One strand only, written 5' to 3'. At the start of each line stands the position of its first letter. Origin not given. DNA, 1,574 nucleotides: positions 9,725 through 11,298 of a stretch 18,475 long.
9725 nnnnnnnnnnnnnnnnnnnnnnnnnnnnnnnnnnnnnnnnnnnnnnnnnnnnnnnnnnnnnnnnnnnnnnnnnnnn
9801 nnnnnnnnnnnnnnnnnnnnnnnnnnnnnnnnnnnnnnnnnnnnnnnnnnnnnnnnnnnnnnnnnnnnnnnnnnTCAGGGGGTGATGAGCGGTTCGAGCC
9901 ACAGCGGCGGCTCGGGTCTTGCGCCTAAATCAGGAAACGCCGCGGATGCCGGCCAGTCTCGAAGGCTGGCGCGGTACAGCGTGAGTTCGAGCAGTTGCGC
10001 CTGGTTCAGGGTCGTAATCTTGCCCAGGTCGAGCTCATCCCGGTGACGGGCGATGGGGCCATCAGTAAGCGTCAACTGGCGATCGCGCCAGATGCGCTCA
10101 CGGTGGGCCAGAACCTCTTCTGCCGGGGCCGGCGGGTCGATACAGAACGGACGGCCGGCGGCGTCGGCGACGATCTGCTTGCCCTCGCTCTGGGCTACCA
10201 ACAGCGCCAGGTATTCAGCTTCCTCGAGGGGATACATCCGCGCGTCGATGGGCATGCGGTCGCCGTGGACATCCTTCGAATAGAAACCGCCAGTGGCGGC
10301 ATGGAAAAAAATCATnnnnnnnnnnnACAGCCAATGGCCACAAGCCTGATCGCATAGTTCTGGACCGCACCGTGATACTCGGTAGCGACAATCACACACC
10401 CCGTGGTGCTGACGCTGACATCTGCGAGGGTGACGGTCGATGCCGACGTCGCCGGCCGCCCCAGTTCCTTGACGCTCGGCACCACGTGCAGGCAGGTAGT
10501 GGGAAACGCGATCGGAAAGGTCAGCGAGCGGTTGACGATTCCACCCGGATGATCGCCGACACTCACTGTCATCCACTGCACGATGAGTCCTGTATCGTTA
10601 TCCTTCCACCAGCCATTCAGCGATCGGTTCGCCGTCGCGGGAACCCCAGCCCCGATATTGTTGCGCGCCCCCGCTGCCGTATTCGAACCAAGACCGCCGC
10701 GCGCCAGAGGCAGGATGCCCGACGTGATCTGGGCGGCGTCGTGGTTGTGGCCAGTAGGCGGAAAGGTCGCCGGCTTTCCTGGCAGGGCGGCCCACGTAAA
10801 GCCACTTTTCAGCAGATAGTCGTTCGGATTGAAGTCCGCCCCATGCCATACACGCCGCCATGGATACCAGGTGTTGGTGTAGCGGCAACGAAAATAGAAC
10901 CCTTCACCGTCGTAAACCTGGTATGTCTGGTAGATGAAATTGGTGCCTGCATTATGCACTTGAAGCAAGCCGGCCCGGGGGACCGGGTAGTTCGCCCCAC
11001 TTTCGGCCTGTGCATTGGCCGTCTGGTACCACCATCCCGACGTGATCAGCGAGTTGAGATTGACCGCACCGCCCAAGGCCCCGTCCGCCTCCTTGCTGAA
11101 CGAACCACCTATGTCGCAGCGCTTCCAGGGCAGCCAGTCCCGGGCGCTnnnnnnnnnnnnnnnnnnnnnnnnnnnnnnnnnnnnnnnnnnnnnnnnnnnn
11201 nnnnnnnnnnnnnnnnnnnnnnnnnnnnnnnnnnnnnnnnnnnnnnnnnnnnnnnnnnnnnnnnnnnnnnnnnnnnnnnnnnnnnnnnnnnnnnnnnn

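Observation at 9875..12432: Tail fiber of 702 aa plus 146-aa chaperone, probably not the R2 subtype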

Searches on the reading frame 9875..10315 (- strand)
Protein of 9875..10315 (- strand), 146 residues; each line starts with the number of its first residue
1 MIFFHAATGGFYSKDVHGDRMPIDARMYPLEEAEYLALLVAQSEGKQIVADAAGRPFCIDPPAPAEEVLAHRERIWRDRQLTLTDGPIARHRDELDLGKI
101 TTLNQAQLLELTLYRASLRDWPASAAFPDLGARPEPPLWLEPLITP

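Call 7: search_solved_structures(query=window:9875-10315:-, max_evalue=1)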
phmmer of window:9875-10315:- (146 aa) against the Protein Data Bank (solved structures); distinct sequences matched with E-value up to 1: 1.
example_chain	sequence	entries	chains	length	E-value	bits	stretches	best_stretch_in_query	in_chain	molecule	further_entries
3da1_A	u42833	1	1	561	0.69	13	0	7-81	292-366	Glycerol-3-phosphate dehydrogenase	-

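Call 23: find_homologous_proteins(query=window:9875-10315:-, max_evalue=0.00001)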
Query window:9875-10315:- (146 aa): 11 proteins with E <= 0.00001 among 287 candidates.
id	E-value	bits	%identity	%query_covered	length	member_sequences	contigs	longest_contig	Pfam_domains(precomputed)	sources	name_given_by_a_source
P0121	3.5e-93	327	100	100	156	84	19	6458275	-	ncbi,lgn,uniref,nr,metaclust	ncbi:hypothetical protein [Pseudomonas aeruginosa]|uniref:hypothetical protein n=1 Tax=Pseudomonas a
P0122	2.2e-79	283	87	100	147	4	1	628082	-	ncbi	ncbi:tail fiber assembly protein [Pseudomonas paraeruginosa]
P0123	1.2e-76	274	100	86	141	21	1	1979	-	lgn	-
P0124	2.1e-69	250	75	100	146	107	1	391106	-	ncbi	-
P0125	1.5e-65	238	79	100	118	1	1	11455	-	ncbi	-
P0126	7.0e-48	180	100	56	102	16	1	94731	-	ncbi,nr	ncbi:hypothetical protein P4123_09785 [Pseudomonas aeruginosa]|nr:hypothetical protein [Pseudomonas 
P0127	6.3e-42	161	68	75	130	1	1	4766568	-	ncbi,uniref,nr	ncbi:phage tail protein [Pseudomonas aeruginosa]|uniref:phage tail protein n=1 Tax=Pseudomonas aerug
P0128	4.0e-39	152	100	47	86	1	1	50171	-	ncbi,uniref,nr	ncbi:hypothetical protein [Pseudomonas aeruginosa]|uniref:hypothetical protein n=1 Tax=Pseudomonas a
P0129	6.3e-34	135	100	43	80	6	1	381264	-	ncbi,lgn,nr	ncbi:TPA: hypothetical protein NHO43_002634 [Pseudomonas aeruginosa]|nr:hypothetical protein [Pseudo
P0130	8.1e-30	122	46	98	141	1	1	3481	PF16778.11,PF02413.23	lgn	-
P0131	3.5e-18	84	87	32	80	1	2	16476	-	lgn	-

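Call 45: search_protein_families(library=pfam, proteins=[window:9875-10315:-], max_evalue=1)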
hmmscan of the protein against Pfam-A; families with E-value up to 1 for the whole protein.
window:9875-10315:- (146 aa): 2 families
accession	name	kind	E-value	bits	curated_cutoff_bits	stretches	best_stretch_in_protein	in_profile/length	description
PF16778.10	Phage_tail_APC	-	3.4e-05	24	26.6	1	71-137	2-59/60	Phage tail assembly chaperone protein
PF02413.22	Caudo_TAP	-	0.00041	21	22.1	1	36-120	33-115/131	Caudovirales tail fibre assembly protein, lambda gpK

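Call 46: search_protein_families(library=phrogs, proteins=[window:9875-10315:-], max_evalue=0.01)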
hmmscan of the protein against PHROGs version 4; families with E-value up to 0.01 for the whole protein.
window:9875-10315:- (146 aa): 10 families
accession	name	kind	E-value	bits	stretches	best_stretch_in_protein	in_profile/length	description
phrog_188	-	tail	1.9e-34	120.2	1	1-141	45-185/207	tail fiber assembly protein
phrog_5844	-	unknown function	1.7e-32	113.9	1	25-140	81-196/199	-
phrog_8716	-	tail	2.9e-22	80.5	1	65-141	72-148/152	tail fiber protein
phrog_5400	-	unknown function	5.6e-09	37.2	1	1-76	1-73/145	-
phrog_4628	-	tail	3.8e-07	31.4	1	54-137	53-124/126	tail fiber assembly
phrog_37968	-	unknown function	0.00012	23.7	1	64-130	41-95/101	-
phrog_4912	-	tail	0.00032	21.5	1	43-137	116-201/226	tail fiber assembly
phrog_105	-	tail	0.0017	18.7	1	75-139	142-204/239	tail fiber assembly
phrog_8746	-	tail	0.004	18.3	1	69-137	78-138/139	tail fiber assembly protein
phrog_33112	-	unknown function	0.0096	17.3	0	81-119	58-96/104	-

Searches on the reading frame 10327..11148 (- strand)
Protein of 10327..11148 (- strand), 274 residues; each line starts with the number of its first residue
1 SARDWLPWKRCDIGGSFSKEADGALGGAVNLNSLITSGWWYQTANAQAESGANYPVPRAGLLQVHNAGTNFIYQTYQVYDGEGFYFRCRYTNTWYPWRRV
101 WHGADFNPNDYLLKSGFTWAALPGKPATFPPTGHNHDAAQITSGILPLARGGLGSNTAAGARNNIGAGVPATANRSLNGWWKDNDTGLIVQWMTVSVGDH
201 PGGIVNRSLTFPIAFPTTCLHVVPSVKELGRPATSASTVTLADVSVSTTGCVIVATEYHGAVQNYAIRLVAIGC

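Call 47: search_dna_similar(query=window:10327-11148:-, collection=phages, mode=protein, max_rows=15)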
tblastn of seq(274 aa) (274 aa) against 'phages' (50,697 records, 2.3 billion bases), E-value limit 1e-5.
Records with a match: 120; places in all: 121; records where one place covers at least 80% of the query: 7.
Best place of each record, by identity: <60% 120.
By first word of the organism name: Arthrobacter 73; Aeromonas 21; Pseudomonas 6; Siovirus 5; Microbacterium 4; Hafnia 3; Escherichia 2; Roseobacter 2; Citexvirus 1; Salmonella 1; and 2 more.
By host as written in the record: Arthrobacter sp. ATCC 21022 46; Arthrobacter globiformis B-2979 9; - 7; Arthrobacter globiformis NRRL B-2979 SEA 6; Aeromonas salmonicida 6; Aeromonas hydrophila 5; Aeromonas hydrophila BIOTECH 10089 4; Hafnia paralvei 3; and 25 more.
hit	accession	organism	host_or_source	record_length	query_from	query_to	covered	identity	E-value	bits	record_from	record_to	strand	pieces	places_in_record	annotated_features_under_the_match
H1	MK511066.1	Pseudomonas phage vB_Pae_BR319a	Pseudomonas aeruginosa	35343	1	273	100%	49.1%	3e-85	283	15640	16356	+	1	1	tail fiber protein | hypothetical protein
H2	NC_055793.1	Pseudomonas phage vB_Pae_BR319a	Pseudomonas aeruginosa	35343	1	273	100%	49.1%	3e-85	283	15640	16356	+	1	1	tail protein | hypothetical protein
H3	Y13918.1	Citexvirus phiCTX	Pseudomonas aeruginosa PA 158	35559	1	273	100%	49.1%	2e-84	281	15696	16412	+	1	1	none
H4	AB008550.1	Pseudomonas phage phiCTX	Pseudomonas aeruginosa (strain PA158)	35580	1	273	100%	49.1%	2e-84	281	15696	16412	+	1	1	unnamed protein product; orf20; similar to H gene of P2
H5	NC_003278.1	Pseudomonas phage phiCTX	Pseudomonas aeruginosa (strain PA158)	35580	1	273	100%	49.1%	2e-84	281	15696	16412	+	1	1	hypothetical protein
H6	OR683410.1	Pseudomonas phage Sirocco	Pseudomonas aeruginosa 188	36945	1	238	87%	56.1%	7e-80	267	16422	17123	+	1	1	tail fiber protein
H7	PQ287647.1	Pseudomonas phage Komp_PAO1_1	Pseudomonas aeruginosa PAO1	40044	5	239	86%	44.6%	3e-67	231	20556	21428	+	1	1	hypothetical protein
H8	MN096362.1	Arthrobacter phage Vibaki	Arthrobacter globiformis NRRL B-2979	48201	13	150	50%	41.5%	6e-17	86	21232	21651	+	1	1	23: minor tail protein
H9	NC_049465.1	Arthrobacter phage Vibaki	Arthrobacter globiformis NRRL B-2979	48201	13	150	50%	41.5%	6e-17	86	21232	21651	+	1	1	23: minor tail protein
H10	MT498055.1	Arthrobacter phage Bumble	Arthrobacter globiformis B-2979 SEA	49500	25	144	44%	42.1%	6e-22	100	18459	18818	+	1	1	22: minor tail protein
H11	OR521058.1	Arthrobacter phage Altadena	Arthrobacter globiformis NRRL B-2880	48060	25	136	41%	43.4%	5e-19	92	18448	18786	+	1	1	22: minor tail protein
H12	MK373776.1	Escherichia phage vB_EcoM_WFH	-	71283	23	165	52%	33.3%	9e-6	52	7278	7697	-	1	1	hypothetical protein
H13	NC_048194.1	Escherichia phage vB_EcoM_WFH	-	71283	23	165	52%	33.3%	9e-6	52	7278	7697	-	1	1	tail fiber protein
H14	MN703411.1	Arthrobacter phage DrYang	Arthrobacter sp. ATCC 21022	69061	30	150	44%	39.0%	2e-11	70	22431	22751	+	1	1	26: minor tail protein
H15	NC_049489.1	Arthrobacter phage DrYang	Arthrobacter sp. ATCC 21022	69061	30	150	44%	39.0%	2e-11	70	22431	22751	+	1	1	26: minor tail protein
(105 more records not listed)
